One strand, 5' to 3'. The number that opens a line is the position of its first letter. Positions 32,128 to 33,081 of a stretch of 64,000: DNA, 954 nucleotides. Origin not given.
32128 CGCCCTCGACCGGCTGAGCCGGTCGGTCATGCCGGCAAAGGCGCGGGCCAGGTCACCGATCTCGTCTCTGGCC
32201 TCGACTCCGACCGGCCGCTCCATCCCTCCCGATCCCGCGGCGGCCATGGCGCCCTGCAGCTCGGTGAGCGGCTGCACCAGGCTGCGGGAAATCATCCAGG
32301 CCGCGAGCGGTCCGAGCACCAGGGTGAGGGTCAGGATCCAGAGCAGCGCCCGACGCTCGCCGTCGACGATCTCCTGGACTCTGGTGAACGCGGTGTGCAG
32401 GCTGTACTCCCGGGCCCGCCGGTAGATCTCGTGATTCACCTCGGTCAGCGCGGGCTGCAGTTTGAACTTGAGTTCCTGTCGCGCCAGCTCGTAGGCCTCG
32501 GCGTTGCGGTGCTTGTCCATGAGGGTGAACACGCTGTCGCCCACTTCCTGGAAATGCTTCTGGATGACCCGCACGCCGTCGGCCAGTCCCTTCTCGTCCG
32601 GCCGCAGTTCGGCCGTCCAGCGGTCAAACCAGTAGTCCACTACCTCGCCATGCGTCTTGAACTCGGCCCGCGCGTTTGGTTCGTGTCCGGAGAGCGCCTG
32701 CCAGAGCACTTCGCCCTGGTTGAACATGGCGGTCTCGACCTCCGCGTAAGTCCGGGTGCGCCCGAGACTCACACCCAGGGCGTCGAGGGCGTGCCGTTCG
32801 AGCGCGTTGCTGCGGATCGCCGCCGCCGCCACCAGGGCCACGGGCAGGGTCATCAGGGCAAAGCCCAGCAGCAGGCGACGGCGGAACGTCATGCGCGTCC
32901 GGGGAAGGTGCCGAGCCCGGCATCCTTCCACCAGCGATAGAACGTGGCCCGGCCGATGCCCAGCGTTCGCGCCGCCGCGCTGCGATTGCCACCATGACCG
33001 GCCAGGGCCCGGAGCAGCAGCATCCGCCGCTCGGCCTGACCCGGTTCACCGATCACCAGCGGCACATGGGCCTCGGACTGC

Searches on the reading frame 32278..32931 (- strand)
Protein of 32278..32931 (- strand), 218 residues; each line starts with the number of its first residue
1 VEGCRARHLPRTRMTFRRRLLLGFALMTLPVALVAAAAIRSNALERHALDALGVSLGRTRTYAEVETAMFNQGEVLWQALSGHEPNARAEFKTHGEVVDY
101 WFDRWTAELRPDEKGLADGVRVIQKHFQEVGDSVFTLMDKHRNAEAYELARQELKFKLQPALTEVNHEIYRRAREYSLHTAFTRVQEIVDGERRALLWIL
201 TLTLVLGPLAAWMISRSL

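Call 68: search_protein_families(library=pfam, proteins=[window:32278-32931:-], max_evalue=10)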
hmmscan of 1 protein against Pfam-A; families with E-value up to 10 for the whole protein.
seq(218 aa): 0 families
